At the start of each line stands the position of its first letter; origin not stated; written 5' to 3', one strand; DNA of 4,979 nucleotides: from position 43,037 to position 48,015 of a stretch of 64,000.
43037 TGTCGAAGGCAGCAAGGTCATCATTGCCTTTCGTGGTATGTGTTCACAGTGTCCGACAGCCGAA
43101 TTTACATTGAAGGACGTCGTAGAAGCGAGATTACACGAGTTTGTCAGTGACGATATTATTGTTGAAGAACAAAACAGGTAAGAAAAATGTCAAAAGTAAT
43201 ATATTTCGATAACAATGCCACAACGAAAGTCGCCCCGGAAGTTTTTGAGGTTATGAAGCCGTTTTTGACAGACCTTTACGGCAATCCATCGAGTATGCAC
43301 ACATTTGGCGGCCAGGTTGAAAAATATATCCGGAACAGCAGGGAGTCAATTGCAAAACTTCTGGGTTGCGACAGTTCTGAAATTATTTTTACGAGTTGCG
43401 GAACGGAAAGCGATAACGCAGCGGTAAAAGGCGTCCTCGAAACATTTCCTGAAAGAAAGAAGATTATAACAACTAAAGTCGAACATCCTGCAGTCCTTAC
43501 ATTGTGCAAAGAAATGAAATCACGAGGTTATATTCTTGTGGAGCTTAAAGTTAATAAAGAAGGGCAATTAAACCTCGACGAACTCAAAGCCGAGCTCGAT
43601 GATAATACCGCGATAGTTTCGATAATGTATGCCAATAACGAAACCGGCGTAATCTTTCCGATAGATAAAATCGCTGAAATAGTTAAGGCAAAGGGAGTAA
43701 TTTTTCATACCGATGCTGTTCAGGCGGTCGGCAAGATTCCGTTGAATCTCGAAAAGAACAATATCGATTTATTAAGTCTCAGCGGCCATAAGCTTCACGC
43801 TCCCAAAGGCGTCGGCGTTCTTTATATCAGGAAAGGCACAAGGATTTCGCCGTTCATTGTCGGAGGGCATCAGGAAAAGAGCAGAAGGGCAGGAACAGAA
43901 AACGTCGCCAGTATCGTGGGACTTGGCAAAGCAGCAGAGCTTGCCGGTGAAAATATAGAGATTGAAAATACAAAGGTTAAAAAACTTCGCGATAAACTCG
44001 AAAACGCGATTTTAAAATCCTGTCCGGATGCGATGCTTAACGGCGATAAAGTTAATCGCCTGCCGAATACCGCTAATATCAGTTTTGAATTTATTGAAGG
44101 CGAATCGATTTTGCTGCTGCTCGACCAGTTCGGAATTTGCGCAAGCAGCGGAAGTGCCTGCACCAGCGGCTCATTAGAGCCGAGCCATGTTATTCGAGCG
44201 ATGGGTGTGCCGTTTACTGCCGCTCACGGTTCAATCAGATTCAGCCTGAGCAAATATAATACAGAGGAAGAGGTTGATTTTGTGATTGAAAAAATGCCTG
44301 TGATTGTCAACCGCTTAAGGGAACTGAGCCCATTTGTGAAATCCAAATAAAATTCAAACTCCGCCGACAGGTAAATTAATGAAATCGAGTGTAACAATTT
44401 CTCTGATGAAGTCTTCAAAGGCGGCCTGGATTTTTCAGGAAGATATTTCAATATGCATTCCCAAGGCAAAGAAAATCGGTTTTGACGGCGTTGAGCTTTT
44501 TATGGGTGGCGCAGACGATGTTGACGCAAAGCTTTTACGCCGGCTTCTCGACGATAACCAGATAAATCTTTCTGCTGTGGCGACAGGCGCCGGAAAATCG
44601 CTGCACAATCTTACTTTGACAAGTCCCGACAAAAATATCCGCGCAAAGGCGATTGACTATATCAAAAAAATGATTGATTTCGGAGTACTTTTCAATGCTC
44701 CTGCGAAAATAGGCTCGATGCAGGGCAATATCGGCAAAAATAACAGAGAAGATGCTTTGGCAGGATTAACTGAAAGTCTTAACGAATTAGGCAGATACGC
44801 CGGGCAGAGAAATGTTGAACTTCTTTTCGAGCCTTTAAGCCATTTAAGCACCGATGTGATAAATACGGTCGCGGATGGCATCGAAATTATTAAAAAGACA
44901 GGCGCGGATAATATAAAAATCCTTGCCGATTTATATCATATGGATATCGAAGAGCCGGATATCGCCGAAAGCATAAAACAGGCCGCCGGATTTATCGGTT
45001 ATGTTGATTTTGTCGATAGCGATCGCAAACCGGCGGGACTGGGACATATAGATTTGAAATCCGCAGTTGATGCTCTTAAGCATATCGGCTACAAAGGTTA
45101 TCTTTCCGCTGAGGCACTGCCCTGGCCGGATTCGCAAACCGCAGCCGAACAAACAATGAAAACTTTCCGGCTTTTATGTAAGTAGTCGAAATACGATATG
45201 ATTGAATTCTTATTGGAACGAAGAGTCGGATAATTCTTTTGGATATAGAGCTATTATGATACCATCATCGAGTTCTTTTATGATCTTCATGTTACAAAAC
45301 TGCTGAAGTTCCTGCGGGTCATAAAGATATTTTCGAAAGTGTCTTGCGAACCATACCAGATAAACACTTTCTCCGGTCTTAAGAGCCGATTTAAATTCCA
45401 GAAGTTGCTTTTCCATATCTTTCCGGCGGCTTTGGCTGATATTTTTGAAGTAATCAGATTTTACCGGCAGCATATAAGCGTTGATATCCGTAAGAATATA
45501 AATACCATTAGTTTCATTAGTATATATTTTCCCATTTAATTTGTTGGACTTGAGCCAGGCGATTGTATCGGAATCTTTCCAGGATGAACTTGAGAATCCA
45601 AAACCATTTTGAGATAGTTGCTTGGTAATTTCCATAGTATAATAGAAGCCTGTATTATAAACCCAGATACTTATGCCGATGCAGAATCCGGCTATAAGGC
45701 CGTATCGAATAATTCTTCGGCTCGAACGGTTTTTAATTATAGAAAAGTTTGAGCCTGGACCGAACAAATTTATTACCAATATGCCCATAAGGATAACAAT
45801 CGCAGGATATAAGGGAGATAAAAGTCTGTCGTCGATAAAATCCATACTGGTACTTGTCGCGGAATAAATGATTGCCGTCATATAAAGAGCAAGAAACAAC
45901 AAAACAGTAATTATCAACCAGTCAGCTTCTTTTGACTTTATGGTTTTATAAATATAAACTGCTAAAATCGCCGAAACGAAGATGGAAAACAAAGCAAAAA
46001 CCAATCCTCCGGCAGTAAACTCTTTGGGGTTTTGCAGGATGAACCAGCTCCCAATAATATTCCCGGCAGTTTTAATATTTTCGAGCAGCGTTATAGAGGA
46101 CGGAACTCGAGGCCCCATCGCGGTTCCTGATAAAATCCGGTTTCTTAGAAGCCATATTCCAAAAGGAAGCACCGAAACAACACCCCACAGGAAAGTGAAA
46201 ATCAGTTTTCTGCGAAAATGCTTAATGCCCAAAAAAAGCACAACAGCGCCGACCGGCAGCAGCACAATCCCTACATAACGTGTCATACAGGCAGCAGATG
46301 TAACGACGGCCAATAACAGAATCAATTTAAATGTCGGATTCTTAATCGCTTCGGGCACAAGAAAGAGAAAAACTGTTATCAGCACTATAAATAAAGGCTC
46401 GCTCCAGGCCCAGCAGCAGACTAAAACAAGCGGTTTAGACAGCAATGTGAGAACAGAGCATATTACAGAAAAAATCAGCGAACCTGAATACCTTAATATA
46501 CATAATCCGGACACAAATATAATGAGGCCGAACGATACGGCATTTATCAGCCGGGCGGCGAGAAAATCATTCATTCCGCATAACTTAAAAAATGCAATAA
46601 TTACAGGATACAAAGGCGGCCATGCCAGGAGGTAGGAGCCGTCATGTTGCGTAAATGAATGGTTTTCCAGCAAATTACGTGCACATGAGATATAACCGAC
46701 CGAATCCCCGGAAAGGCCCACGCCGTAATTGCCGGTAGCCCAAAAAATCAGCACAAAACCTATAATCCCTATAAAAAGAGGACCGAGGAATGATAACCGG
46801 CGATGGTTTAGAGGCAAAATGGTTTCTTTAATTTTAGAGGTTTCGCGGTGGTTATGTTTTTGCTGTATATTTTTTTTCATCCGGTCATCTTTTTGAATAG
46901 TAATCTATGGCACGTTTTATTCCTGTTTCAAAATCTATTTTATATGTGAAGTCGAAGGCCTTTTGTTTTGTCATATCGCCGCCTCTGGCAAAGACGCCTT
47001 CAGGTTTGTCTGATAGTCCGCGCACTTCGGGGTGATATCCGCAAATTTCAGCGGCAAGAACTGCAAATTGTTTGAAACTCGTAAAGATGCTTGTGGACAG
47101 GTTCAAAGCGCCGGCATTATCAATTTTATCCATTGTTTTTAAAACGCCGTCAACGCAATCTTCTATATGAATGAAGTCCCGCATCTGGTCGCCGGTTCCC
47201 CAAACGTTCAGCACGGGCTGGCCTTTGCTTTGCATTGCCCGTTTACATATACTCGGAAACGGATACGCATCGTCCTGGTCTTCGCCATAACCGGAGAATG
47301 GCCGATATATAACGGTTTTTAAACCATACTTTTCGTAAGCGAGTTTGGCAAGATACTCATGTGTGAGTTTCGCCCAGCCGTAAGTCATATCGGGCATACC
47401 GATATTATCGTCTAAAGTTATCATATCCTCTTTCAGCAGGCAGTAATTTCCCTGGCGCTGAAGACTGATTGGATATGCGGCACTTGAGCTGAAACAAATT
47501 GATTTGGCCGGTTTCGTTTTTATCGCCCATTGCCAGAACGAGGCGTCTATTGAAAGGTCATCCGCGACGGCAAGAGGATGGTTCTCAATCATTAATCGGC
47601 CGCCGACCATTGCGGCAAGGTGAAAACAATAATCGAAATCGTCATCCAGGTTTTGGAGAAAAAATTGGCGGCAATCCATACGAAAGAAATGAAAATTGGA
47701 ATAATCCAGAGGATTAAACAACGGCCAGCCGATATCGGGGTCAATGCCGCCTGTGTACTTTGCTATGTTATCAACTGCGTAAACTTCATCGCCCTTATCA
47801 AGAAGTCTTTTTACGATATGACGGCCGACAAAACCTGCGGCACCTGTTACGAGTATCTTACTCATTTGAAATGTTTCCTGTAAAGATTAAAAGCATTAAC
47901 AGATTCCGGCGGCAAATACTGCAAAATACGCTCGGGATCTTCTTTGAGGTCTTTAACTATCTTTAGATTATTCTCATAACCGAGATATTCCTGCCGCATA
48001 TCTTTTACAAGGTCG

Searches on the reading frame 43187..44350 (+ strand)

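Call 39: search_protein_families(library=pfam, proteins=[window:43187-44350:+], max_evalue=0.001)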
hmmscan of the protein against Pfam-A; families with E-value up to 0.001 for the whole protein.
window:43187-44350:+ (387 aa): 4 families
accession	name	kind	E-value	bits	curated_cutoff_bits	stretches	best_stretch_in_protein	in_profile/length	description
PF00266.25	Aminotran_5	-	5.8e-93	312.3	21.5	1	5-364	1-369/371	Aminotransferase class-V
PF00155.27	Aminotran_1_2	-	9.6e-08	32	19.7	1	51-176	47-185/361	Aminotransferase class I and II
PF01212.27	Beta_elim_lyase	-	1.2e-05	25.2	27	1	52-177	38-169/288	Beta-eliminating lyase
PF11693.13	DUF2990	-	0.00011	22.6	21.1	1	26-68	13-55/63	Protein of unknown function (DUF2990)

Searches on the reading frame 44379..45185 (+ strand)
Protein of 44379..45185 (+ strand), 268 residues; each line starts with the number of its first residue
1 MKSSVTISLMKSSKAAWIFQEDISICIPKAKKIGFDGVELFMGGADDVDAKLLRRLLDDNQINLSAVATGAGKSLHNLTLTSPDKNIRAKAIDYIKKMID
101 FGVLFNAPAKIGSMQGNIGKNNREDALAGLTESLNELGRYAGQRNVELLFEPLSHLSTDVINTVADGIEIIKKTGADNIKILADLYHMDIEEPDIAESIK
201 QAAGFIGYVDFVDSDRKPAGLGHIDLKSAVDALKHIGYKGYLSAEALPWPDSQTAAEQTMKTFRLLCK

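Call 39: search_protein_families(library=pfam, proteins=[window:44379-45185:+], max_evalue=0.001)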
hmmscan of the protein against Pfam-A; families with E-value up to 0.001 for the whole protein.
window:44379-45185:+ (268 aa): 1 family
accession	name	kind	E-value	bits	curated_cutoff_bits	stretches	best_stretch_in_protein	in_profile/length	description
PF01261.30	AP_endonuc_2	-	1.2e-38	133.6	31.1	1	29-258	3-241/249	Xylose isomerase-like TIM barrel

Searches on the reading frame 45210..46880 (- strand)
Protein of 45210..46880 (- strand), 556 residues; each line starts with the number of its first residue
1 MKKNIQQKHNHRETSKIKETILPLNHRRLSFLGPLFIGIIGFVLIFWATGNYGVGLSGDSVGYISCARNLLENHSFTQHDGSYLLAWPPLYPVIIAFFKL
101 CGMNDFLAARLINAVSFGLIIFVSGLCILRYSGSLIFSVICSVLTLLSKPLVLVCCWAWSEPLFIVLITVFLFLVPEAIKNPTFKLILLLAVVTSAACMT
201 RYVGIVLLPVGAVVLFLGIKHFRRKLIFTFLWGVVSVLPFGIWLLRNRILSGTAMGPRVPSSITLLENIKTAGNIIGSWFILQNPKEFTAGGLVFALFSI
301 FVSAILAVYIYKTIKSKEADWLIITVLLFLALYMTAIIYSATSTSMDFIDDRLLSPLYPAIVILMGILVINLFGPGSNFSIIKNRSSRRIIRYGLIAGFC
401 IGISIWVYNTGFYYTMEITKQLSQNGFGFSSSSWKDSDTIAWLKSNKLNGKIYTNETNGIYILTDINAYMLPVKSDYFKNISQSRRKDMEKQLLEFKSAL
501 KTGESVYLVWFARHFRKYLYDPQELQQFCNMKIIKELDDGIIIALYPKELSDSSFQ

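Call 25: search_protein_families(library=ncbifam, proteins=[window:45210-46880:-], max_evalue=0.001)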
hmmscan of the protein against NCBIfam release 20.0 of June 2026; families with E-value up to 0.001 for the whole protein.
window:45210-46880:- (556 aa): 1 family
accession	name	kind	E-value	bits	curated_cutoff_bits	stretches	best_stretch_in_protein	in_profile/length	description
NF047440.1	LA3751_2_3_fam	subfamily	3e-06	26.4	200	1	74-421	68-395/460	LA_3751/LA_3752 family putative glycosyltransferase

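Call 39: search_protein_families(library=pfam, proteins=[window:45210-46880:-], max_evalue=0.001)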
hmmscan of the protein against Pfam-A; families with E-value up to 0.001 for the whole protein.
window:45210-46880:- (556 aa): 0 families

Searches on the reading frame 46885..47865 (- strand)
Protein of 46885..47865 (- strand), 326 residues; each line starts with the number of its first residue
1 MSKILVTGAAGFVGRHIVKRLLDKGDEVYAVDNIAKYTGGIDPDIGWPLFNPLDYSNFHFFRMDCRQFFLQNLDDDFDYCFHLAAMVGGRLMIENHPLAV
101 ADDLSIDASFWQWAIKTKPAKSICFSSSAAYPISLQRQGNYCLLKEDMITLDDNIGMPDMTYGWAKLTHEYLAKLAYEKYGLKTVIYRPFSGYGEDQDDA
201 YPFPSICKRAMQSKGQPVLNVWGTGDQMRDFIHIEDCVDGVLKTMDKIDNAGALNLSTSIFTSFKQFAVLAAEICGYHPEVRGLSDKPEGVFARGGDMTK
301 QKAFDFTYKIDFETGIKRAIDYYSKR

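Call 39: search_protein_families(library=pfam, proteins=[window:46885-47865:-], max_evalue=0.001)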
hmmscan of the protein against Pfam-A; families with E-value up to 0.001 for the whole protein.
window:46885-47865:- (326 aa): 4 families
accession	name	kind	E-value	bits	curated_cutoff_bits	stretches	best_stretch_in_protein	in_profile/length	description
PF01370.27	Epimerase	-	2.3e-32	112.7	20.9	1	4-251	1-231/240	NAD dependent epimerase/dehydratase family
PF16363.11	GDP_Man_Dehyd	-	8.2e-20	72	27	1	5-285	1-276/332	GDP-mannose 4,6 dehydratase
PF07993.18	NAD_binding_4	-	2.9e-09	36.9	20.1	0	71-189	83-204/258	Male sterility protein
PF01073.25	3Beta_HSD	-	8.5e-05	22.1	22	1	5-32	1-30/280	3-beta hydroxysteroid dehydrogenase/isomerase family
